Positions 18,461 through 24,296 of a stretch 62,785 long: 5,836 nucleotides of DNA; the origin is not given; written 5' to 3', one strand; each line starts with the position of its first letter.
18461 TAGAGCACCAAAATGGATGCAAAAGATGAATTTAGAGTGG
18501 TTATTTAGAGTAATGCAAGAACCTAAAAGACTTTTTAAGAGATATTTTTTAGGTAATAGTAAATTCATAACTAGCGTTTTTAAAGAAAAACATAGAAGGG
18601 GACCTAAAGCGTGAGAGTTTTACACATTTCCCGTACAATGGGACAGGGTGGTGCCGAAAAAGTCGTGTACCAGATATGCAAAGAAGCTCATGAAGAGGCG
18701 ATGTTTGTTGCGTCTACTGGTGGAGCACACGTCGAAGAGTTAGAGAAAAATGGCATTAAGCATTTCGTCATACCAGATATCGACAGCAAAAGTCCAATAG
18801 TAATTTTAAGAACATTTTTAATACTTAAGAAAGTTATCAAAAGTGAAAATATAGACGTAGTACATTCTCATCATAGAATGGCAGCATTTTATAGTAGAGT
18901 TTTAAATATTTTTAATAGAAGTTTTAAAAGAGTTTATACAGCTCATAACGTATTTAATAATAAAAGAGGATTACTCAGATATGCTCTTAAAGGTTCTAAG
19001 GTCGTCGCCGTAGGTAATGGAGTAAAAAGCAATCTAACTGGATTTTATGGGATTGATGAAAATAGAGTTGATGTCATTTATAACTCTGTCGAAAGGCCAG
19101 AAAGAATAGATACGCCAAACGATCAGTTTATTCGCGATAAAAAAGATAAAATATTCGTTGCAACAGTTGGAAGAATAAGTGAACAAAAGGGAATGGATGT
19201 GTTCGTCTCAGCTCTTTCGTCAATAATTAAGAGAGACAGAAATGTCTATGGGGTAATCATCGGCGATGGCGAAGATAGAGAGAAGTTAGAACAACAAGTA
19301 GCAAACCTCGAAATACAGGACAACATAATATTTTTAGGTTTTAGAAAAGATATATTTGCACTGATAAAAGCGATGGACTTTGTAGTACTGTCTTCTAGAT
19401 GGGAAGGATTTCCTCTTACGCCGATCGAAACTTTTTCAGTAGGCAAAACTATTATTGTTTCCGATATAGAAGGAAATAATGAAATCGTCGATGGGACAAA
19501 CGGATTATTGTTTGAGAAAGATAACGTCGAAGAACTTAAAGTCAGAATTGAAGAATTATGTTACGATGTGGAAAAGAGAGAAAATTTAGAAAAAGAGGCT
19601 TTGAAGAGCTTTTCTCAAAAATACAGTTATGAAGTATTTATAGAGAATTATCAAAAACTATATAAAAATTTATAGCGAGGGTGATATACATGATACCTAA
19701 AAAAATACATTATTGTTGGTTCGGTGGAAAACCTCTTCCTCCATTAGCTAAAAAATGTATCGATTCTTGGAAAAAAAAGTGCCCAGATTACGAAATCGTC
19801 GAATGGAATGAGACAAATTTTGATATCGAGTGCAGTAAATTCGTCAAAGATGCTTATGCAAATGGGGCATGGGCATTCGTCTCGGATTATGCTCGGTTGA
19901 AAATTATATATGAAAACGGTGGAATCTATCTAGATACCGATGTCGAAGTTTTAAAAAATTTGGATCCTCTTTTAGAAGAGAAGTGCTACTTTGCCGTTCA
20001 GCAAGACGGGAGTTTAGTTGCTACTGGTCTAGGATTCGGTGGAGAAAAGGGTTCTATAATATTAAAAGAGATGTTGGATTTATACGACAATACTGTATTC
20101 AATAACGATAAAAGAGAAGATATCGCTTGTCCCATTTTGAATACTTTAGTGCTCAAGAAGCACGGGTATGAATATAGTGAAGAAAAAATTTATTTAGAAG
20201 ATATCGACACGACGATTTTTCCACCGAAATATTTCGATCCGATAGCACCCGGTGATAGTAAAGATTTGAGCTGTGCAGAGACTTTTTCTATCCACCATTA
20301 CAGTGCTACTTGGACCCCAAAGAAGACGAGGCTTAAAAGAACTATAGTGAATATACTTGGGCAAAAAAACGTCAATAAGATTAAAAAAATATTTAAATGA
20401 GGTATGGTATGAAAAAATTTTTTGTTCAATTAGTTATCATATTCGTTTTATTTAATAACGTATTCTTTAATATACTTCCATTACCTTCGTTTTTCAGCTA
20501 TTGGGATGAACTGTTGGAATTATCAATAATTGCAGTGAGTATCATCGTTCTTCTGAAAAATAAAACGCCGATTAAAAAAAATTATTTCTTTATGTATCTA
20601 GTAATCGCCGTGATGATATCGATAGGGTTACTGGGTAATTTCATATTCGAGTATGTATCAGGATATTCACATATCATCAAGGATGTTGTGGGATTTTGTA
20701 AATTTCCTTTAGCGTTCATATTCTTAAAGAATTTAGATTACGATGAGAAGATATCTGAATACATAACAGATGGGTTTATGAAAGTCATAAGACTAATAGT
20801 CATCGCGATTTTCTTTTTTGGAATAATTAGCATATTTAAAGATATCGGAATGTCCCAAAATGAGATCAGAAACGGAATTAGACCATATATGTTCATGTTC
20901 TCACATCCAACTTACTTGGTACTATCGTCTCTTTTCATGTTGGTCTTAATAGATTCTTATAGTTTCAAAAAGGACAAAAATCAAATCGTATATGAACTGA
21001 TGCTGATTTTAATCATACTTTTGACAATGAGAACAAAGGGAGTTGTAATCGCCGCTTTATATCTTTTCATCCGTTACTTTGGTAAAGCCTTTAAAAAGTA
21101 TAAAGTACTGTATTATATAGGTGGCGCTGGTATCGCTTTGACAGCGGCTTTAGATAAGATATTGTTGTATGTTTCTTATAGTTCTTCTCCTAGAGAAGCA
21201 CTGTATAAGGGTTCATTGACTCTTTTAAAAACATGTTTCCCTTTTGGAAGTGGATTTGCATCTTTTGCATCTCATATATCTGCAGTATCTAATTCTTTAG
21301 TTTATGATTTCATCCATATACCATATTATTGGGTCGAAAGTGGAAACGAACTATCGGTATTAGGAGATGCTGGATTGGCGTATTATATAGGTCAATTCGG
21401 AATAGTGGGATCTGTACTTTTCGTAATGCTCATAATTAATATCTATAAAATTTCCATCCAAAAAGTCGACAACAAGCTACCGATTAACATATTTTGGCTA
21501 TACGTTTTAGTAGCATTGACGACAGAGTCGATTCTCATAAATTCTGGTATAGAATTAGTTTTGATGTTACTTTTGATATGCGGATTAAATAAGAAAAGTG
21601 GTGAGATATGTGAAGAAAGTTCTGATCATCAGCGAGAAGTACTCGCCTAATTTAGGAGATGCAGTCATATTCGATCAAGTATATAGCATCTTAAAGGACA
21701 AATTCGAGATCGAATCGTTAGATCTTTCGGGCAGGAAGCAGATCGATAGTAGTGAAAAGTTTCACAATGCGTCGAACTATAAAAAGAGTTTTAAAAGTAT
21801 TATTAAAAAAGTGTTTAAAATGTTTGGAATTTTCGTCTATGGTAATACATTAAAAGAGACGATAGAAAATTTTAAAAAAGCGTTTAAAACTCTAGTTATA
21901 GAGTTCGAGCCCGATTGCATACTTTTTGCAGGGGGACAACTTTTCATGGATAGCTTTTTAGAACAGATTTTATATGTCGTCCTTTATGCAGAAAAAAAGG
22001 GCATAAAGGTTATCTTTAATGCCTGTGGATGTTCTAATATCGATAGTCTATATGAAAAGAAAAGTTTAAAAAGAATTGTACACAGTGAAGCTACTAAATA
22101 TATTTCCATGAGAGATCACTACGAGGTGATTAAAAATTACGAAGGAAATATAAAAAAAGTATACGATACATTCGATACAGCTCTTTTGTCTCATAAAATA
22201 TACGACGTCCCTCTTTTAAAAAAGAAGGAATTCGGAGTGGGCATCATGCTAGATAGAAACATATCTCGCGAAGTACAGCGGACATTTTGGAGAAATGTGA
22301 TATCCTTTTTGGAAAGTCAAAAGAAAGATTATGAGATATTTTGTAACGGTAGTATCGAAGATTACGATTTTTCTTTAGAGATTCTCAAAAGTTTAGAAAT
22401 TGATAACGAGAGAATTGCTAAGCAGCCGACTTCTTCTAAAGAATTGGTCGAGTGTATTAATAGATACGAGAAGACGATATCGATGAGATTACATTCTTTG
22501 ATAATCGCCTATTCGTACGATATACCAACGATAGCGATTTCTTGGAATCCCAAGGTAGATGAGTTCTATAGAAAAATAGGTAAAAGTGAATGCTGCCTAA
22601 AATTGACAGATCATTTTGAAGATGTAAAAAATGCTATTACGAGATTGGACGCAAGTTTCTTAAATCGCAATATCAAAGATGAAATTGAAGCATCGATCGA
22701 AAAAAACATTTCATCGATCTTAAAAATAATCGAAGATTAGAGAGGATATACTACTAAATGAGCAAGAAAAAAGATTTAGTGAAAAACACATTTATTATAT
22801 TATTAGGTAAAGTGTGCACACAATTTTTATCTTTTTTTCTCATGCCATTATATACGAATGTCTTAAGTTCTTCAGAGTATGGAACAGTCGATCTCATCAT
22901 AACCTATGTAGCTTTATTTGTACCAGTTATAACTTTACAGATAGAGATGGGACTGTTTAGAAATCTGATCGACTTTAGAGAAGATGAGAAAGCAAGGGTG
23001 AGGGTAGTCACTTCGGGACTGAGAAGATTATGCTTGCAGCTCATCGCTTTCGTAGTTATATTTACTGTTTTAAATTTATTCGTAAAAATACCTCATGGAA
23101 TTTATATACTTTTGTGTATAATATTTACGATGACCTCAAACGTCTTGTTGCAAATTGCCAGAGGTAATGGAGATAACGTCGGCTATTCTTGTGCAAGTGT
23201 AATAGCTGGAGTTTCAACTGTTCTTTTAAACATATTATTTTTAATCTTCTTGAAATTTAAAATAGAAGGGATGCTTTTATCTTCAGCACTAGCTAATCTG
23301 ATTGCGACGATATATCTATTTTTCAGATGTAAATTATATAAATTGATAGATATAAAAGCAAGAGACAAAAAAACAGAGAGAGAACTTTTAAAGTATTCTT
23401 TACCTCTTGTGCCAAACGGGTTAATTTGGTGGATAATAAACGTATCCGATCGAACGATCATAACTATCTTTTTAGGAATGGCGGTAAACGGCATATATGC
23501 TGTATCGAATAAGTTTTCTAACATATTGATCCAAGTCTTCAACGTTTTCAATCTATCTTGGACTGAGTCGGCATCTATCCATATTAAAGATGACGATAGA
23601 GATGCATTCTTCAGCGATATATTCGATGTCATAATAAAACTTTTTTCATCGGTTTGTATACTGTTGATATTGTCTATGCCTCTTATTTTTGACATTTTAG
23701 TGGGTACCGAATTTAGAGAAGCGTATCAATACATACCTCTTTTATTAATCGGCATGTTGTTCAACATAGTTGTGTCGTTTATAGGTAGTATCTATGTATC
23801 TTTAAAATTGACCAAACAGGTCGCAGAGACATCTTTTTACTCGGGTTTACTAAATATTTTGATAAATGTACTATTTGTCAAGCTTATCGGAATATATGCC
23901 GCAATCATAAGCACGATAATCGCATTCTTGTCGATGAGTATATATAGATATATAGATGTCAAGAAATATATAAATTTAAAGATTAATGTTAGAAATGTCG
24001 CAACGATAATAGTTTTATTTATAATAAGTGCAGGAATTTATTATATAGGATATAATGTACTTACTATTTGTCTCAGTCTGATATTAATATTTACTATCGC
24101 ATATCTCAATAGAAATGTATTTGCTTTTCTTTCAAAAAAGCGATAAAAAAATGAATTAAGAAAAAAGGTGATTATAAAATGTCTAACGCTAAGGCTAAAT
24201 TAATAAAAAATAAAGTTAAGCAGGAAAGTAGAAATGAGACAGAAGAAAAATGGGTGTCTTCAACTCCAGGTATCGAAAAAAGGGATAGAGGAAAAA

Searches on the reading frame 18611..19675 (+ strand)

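Call 11: search_protein_families(library=pfam, proteins=[window:18611-19675:+], max_evalue=0.001)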
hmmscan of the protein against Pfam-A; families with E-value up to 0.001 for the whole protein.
window:18611-19675:+ (354 aa): 6 families
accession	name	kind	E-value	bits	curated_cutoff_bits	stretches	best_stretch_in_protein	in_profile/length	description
PF00534.26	Glycos_transf_1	-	2e-36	125.5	26.4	1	175-331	10-170/172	Glycosyl transferases group 1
PF13692.12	Glyco_trans_1_4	-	3.1e-31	109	27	1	183-317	4-140/142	Glycosyl transferases group 1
PF13439.12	Glyco_transf_4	-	3.4e-19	69.9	28.5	1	13-160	2-166/170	Glycosyltransferase Family 4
PF20706.3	GT4-conflict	-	1.2e-07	31.5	26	1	128-296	147-323/385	Family 4 Glycosyltransferase in conflict systems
PF13477.12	Glyco_trans_4_2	-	1.8e-05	25.3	23.4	1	32-128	28-131/139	Glycosyl transferase 4-like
PF08288.18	PIGA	-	0.00014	22.9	27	1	48-116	15-87/90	PIGA (GPI anchor biosynthesis)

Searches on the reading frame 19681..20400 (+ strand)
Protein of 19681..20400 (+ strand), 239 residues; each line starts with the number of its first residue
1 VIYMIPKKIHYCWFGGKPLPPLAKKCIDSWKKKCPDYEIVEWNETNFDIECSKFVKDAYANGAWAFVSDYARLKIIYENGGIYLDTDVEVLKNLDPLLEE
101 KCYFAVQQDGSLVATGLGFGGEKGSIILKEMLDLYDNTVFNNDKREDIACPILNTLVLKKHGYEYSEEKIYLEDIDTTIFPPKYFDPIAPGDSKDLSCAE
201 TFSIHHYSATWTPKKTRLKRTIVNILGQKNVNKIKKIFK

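Call 11: search_protein_families(library=pfam, proteins=[window:19681-20400:+], max_evalue=0.001)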
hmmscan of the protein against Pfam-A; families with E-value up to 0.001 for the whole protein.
window:19681-20400:+ (239 aa): 3 families
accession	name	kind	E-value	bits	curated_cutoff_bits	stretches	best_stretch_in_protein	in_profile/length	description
PF04488.21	Gly_transf_sug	-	5.8e-18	65.8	23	1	23-102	4-91/93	Glycosyltransferase sugar-binding region containing DXD motif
PF05704.18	Caps_synth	-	9.3e-13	48.6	24.5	1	6-109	47-155/278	Capsular polysaccharide synthesis protein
PF12919.13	TcdA_TcdB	-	7.4e-07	29.2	23.6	0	62-88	168-194/382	TcdA/TcdB catalytic glycosyltransferase domain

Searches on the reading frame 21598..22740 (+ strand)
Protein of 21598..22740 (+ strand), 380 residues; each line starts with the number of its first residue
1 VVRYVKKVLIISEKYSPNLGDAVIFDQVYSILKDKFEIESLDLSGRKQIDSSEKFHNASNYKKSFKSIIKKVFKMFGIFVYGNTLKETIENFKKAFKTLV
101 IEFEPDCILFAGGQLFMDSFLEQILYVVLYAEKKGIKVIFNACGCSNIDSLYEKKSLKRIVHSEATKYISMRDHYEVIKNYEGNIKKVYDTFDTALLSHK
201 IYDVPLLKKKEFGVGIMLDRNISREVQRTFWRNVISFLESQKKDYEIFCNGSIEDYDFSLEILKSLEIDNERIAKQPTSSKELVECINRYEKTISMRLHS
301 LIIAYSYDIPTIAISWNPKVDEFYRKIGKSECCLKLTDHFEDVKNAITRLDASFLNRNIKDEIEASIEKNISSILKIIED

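Call 11: search_protein_families(library=pfam, proteins=[window:21598-22740:+], max_evalue=0.001)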
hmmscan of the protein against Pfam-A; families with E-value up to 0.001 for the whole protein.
window:21598-22740:+ (380 aa): 1 family
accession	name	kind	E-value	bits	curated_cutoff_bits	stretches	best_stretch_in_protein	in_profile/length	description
PF04230.19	PS_pyruv_trans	-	1.1e-25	91.5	25.3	1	18-317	1-279/280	Polysaccharide pyruvyl transferase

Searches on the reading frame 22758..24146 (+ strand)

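Call 11: search_protein_families(library=pfam, proteins=[window:22758-24146:+], max_evalue=0.001)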
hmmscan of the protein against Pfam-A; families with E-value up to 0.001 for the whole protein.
window:22758-24146:+ (462 aa): 2 families
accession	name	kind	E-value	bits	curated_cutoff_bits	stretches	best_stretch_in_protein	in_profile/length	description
PF01943.22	Polysacc_synt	-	2.7e-16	60.2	28.2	1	7-265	1-262/274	Polysaccharide biosynthesis protein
PF13440.11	Polysacc_synt_3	-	2.5e-08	33.9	23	1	36-322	6-291/293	Polysaccharide biosynthesis protein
